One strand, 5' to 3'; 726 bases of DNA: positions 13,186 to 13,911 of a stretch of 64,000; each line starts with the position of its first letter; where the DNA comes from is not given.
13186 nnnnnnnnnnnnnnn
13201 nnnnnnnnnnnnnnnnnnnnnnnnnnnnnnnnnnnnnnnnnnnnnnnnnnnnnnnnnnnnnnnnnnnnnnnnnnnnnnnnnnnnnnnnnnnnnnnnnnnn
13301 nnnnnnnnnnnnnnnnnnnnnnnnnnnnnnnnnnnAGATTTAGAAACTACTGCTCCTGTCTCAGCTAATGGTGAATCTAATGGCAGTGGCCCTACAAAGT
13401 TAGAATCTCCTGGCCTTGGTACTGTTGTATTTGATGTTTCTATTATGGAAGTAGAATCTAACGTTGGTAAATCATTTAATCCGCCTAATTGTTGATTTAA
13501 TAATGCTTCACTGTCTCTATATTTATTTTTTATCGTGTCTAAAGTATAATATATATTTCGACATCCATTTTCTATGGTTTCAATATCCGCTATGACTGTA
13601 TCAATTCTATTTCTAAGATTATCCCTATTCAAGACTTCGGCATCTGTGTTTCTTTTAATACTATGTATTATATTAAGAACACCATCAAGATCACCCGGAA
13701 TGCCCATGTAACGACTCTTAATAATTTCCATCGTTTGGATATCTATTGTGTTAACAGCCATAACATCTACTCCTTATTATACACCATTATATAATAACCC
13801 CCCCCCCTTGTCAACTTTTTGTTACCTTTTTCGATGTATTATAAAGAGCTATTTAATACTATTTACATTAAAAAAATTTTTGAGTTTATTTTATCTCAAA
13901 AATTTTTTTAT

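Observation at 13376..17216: ~440-bp near-identical direct repeats (promoter + 5'UTR + first 128 codons) heading LXG2 and LXG3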

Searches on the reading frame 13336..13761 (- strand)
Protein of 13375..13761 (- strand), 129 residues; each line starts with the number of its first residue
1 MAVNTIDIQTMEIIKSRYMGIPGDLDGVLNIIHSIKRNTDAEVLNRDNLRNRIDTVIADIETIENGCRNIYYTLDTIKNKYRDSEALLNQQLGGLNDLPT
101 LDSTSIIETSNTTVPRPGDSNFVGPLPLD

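Call 14: find_homologous_proteins(query=window:13375-13761:-)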
Query seq(129 aa): 3 candidates shared short words with the query, none scored E <= 0.001.

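Call 16: find_related_loci(query=A2, collection=genome_contigs, flank=10000)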
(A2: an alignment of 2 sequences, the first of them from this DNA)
Query A2 (129 aa) in genome_contigs; peptide patterns used: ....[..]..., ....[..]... (x = any residue, [..] = any of these).
24 stretches matched a pattern, but none encodes a relative of the query by tblastn (E <= 1e-3).

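Call 17: search_protein_families(library=pfam, proteins=[window:13375-13761:-], max_evalue=10)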
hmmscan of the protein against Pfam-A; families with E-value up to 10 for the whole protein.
seq(129 aa): 2 families
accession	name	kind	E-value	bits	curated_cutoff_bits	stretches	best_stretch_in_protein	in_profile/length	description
PF17149.10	CHASE5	-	0.066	13.6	27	1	84-114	32-62/108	Periplasmic sensor domain found in signal transduction proteins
PF18517.6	LZ3wCH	-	0.19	12.2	26.1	1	69-93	23-47/55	Leucine zipper with capping helix domain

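Call 25: search_protein_representatives(alignment_id=A2)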
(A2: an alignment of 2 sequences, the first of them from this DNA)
Query: 2 sequences, 131 profile positions. Proteins with E-value up to 0.001 (for the whole library): 14; up to 1e-10: 5; up to 1e-30: 3. The best 14 are listed.
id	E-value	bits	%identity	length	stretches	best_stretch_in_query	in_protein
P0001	6.8e-77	271.7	-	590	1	1-131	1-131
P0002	7.4e-75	265.1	-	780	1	1-131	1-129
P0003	3.0e-74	263.2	-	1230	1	1-131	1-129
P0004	2.0e-22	95.5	-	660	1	1-129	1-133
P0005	1.4e-14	70.1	-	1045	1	1-131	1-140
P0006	3.5e-07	46.2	-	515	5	85-122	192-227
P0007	8.4e-07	44.9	-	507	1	1-112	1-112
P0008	6.2e-06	42.1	-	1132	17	47-99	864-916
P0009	1.2e-05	41.2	-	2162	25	63-131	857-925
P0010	3.9e-05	39.5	-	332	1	6-92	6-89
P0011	1.4e-04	37.8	-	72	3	105-129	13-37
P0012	3.3e-04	36.6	-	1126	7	50-77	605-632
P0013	4.0e-04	36.3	-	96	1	6-89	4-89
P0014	4.4e-04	36.1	-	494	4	24-96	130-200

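Call 27: search_protein_families(library=pfam, proteins=[P0004, P0005, P0007, P0010, P0013, P0006, P0014], max_evalue=0.1)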
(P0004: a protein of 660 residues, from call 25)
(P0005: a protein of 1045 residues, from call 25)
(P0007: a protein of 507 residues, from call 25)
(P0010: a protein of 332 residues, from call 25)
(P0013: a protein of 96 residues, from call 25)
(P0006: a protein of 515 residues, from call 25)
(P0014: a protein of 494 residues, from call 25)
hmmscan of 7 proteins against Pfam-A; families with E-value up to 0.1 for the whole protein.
P0004 (660 aa): 3 families
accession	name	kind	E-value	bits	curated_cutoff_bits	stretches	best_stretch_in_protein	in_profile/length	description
PF07202.18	Tcp10_C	-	2.3e-05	24.4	36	0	394-409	10-25/35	T-complex protein 10 C-terminus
PF23222.1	RRM_PARP14_1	-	0.031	14.6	27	0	154-175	12-33/80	PAR14-like, first RRM domain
PF13159.12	DUF3994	-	0.069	13.6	25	1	335-365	37-67/123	Domain of unknown function (DUF3994)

P0005 (1045 aa): 3 families
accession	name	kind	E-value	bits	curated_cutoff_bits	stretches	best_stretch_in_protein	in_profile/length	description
PF03496.20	ADPrib_exo_Tox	-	1.4e-36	126.1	23.4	2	659-781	49-185/196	ADP-ribosyltransferase exoenzyme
PF08806.17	Sep15_SelM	-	0.039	14.4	26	1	514-545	40-71/75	Sep15/SelM redox domain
PF25416.1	GRHL1_C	-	0.091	13.1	27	0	906-960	21-75/90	GRHL1-like, C-terminal domain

P0007 (507 aa): 0 families

P0010 (332 aa): 2 families
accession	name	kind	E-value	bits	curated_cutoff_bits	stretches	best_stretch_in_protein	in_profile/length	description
PF13441.11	Gly-zipper_YMGG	-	0.0014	18.8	28.9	1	262-301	6-43/45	YMGG-like Gly-zipper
PF00531.28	Death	-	0.032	14.8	22.6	1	47-85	19-57/86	Death domain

P0013 (96 aa): 1 family
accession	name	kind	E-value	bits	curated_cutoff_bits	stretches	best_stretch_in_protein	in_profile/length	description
PF20292.4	MC7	-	0.031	14.8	27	1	52-79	15-42/69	ABC-three component (ABC-3C) system Middle Component 7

P0006 (515 aa): 12 families
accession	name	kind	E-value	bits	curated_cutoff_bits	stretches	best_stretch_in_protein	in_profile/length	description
PF13554.12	Phage_tail_terminator_5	-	1.3e-14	54.9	27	1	6-128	2-127/127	Phage tail terminator protein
PF20911.3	GP7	-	7.1e-14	51.8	27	0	243-276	50-83/313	Major capsid protein GP7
PF06412.16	TraD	-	3.4e-08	33.6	22.3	0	190-234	12-52/62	Conjugal transfer protein TraD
PF16519.10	TRPM_tetra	-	5.7e-07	30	26.6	0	186-207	26-47/56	Tetramerisation domain of TRPM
PF01439.23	Metallothio_2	-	5.3e-06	27.7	23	0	474-506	24-56/81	Metallothionein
PF11083.13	Relaxase_C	-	5.5e-06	27.1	30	0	372-447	36-109/125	C-terminal helical hairpin domain from relaxase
PF02445.21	NadA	-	1.9e-05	24.4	27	0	218-248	25-55/295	Quinolinate synthetase A protein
PF13309.12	HTH_22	-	2.2e-05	24.8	29.6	0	198-221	13-36/63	HTH domain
PF17606.7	DUF5502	-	0.0005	21.1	27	0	271-289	52-70/87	Family of unknown function (DUF5502)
PF08656.15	DASH_Dad3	-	0.00089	19.7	23.1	0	189-229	16-56/76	DASH complex subunit Dad3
PF22254.1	TFA2_E-tether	-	0.012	15.6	23.8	0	210-223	21-34/34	Tfa2 E-tether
PF22130.1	Phage_gp38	-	0.017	15.8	27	0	227-257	20-50/58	Lactococcus phage gp38-like protein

P0014 (494 aa): 52 families (the best 25 are shown)
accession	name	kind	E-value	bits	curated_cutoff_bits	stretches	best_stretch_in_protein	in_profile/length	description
PF21836.2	DUF6895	-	2.3e-11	44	23.8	0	17-81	85-146/289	Domain of unknown function (DUF6895)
PF19551.4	DUF6074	-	5.7e-08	33.3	27.2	0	11-46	32-67/83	Family of unknown function (DUF6074)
PF17001.10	T3SS_basalb_I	-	2.4e-06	28.3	32.4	0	136-183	24-71/94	Type III secretion basal body protein I, YscI, HrpB, PscI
PF17221.8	COMMD1_N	-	2.6e-06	28.1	23.4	0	269-310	29-70/102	COMMD1 N-terminal domain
PF13382.11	Adenine_deam_C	-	3.6e-06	27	27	0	54-98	111-155/169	Adenine deaminase C-terminal domain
PF04361.18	DUF494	-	4.3e-06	27.1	22.6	0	133-162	23-52/153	Protein of unknown function (DUF494)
PF24433.1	DUF7556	-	7.5e-06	25.8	27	0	31-57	12-38/56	Family of unknown function (DUF7556)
PF13305.11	TetR_C_33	-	1.2e-05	26.3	26.8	0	99-145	30-79/103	Tetracyclin repressor-like, C-terminal domain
PF08621.15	RPAP1_N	-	1.2e-05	25.5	25.3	0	51-66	11-26/46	RPAP1-like, N-terminal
PF10483.15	Elong_Iki1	-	2.5e-05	24.4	22.5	0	357-422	124-187/292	Elongator subunit Iki1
PF08761.16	dUTPase_2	-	3.4e-05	24.6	22.9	0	101-150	98-145/162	dUTPase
PF24899.1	UBA_DHX29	-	3.9e-05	23.8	27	0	131-154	2-25/55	ATP-dependent RNA helicase DHX29, UBA domain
PF23791.1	DUF7173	-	4.2e-05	24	27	0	62-111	79-128/145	Family of unknown function (DUF7173)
PF05833.16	NFACT_N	-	6.9e-05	22.2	31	0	26-96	195-266/456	NFACT N-terminal and middle domains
PF07688.17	KaiA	-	0.00011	22.9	22.2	0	32-99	47-112/122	KaiA C-terminal domain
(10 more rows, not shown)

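Call 49: search_solved_structures(query=A4, max_evalue=10)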
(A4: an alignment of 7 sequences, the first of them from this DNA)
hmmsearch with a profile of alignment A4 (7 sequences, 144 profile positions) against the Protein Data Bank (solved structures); distinct sequences matched with E-value up to 10: 67 (the best 60 are shown).
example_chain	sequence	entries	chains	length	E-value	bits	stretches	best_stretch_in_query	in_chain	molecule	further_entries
8qae_A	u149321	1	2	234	0.00057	23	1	51-102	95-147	sc-apCC-6-SLLA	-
7zr2_A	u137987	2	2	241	0.00066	22.8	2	55-112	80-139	Spike protein S2',Chimeric protein mimic of SARS-CoV-2 Spike HR1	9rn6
6ec0_A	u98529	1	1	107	0.0069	19.5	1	47-86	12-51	Keratin 1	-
6e2j_A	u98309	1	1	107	0.0077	19.4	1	47-85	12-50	Keratin, type II cytoskeletal 1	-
3wpo_A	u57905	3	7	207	0.017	18.2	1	48-117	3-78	Trimeric autotransporter adhesin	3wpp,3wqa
6fpd_A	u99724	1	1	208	0.024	17.7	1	53-99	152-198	Protein AB21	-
5c1f_A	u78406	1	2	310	0.066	16.3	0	48-99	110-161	Septation protein imp2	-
8a3k_UNK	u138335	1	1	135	0.072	16.2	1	49-100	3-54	sc-apCC-4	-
5sva_T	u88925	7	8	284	0.12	15.5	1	38-130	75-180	Mediator of RNA polymerase II transcription subunit 4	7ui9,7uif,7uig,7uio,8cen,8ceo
9s9i_A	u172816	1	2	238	0.12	15.5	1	31-99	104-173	Cell division protein CdvA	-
6fia_A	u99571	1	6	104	0.15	15.1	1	52-93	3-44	LINE-1 retrotransposable element ORF1 protein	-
5krw_A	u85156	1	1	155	0.15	15.1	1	22-102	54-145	Flagellar protein FliT,Flagellar hook-associated protein 2 fusion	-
4zry_B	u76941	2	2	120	0.16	15.1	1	48-98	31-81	Keratin, type II cytoskeletal 1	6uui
3wpr_A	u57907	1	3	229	0.16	15.1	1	48-121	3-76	Trimeric autotransporter adhesin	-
6e7e_A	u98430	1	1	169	0.17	15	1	49-108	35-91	Inclusion membrane protein A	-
3o9o_A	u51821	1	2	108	0.4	13.8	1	1-94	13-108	Uncharacterized protein gbs1074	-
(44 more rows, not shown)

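Call 55: predict_structure(alignment_id=A4)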
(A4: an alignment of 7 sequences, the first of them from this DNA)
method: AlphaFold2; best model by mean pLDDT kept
length: 142 residues; sequences in the alignment: 7
mean_pLDDT: 75.0   pTM: 0.50
mean pLDDT of the five models: 75.0, 74.7, 73.0, 72.8, 72.6
residues with pLDDT >= 90: 52; 70-90: 36; 50-70: 29; < 50: 25
segments of 3 or more residues with pLDDT < 50: 1-3, 99-113, 136-138, 140-142
pLDDT, mean of each block of 10 residues (from residue 1): 63 85 93 95 94 96 93 89 86 65 40 51 57 50 40
secondary structure, 60 per line:
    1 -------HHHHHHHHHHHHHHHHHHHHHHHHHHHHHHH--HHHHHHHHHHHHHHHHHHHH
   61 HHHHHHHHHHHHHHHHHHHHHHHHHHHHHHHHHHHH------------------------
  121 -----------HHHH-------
elements in order: H8-38 H41-96 H132-135

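Call 58: fold_search(model_id=the predicted structure, library=pdb)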
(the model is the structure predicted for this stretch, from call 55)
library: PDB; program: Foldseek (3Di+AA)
matches with E <= 10: 217; with E <= 0.001: 0
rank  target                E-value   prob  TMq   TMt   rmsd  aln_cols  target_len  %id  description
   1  4lws_A                4.5e-01  0.97  0.52  0.71   3.4        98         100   13  EsxA : EsxB (SeMet) hetero-dimer from Thermomonospora curvata (released 2015-02-04)
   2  8to0_AH               5.1e-01  0.99  0.53  0.66   2.4        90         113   11  48-nm repeating structure of doublets from mouse sperm flagella (released 2023-11-01)
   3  2vrz_B                5.5e-01  0.80  0.39  0.57   3.4        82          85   12  Structural analysis of homodimeric staphylococcal aureus EsxA (released 2008-08-26)
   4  7rro_C5               6.6e-01  0.98  0.53  0.66   2.4        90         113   11  Structure of the 48-nm repeat doublet microtubule from bovine tracheal cilia (released 2021-10-27)
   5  8iyj_D5               6.6e-01  0.97  0.49  0.76   2.3        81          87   14  Cryo-EM structure of the 48-nm repeat doublet microtubule from mouse sperm (released 2023-07-05)
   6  2vs0_B                1.0e+00  0.63  0.38  0.57   3.3        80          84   12  Structural analysis of homodimeric staphylococcal aureus virulence factor EsxA (released 2008-08-26)
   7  3o9o_B                1.1e+00  0.87  0.49  0.69   2.5        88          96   15  Crystal Structure of GBS1074, an Esat-6 homologue from Group B Streptococcus (released 2010-11-10)
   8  8to0_BM               1.2e+00  0.90  0.50  0.69   2.8        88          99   12  48-nm repeating structure of doublets from mouse sperm flagella (released 2023-11-01)
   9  8iyj_T5               1.2e+00  0.89  0.51  0.59   2.8        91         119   14  Cryo-EM structure of the 48-nm repeat doublet microtubule from mouse sperm (released 2023-07-05)
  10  4j10_A                1.2e+00  0.80  0.46  0.70   4.2        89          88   17  The crystal structure of a secreted protein ESXB (SeMet-labeled) from Bacillus anthracis str. Sterne (released 2013-02-13)
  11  4j7k_A                1.2e+00  0.77  0.46  0.68   4.3        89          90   17  The crystal structure of a secreted protein EsxB (Mutant E54Q) from Bacillus anthracis str. Sterne (released 2013-03-06)
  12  9cpc_3Q               1.3e+00  0.28  0.33  0.35   6.0        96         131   14  Atomic model of porcine brain ventricles cilia doublet microtubule (48-nm periodicity) (released 2024-10-23)
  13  8otz_C0               1.5e+00  0.85  0.52  0.68   2.6        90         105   11  48-nm repeat of the native axonemal doublet microtubule from bovine sperm (released 2023-11-22)
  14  4j41_A                1.5e+00  0.80  0.48  0.72   2.9        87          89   17  The crystal structure of a secreted protein EsxB (Mutant P67A) from Bacillus anthracis str. Sterne (released 2013-02-20)
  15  4j7j_B                1.6e+00  0.72  0.46  0.70   3.1        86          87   17  The crystal structure of a secreted protein EsxB (Mutant G53A) from Bacillus anthracis str. Sterne (released 2013-03-06)
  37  4j10_B                2.4e+00  0.35  0.36  0.55   3.7        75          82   12  The crystal structure of a secreted protein ESXB (SeMet-labeled) from Bacillus anthracis str. Sterne (released 2013-02-13)
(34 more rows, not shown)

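Call 59: find_related_loci(query=A2, collection=metagenome_contigs, flank=10000)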
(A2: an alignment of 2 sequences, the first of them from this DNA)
Query A2 (129 aa) in metagenome_contigs; peptide patterns used: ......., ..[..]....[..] (x = any residue, [..] = any of these).
495 stretches matched a pattern, but none encodes a relative of the query by tblastn (E <= 1e-3).

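Call 61: find_encoding_contigs(protein=P0005, flank=10000, max_places=4)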
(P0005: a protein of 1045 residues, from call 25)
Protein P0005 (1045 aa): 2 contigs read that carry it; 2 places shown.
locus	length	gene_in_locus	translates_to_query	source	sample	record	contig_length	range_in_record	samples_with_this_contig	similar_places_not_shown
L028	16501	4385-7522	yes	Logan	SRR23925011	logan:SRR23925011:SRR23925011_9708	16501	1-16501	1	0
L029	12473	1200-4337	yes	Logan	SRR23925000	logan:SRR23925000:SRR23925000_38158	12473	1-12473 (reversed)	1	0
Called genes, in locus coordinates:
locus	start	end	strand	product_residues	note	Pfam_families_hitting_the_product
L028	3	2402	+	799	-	?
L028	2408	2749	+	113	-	-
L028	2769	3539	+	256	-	PF23023:Anti-Pycsar_Apyc1, PF00753:Lactamase_B (weak), PF12706:Lactamase_B_2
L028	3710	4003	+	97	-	PF06013:WXG100, PF25792:BREX_BrxC_helical (weak)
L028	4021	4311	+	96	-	PF06013:WXG100, PF00823:PPE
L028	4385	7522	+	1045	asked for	PF03496:ADPrib_exo_Tox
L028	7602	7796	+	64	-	-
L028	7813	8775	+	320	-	PF03747:ADP_ribosyl_GH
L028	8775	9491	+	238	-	PF01163:RIO1, PF01636:APH (faint), PF00069:Pkinase, PF07714:PK_Tyr_Ser-Thr, PF03109:ABC1 (weak), PF19974:TCAD9 (weak)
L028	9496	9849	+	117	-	-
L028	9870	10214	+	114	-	PF13780:DUF4176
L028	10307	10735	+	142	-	PF01476:LysM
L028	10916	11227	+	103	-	PF13780:DUF4176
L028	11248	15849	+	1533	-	PF01580:FtsK_SpoIIIE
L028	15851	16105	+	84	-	-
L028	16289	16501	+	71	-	?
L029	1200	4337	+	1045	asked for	PF03496:ADPrib_exo_Tox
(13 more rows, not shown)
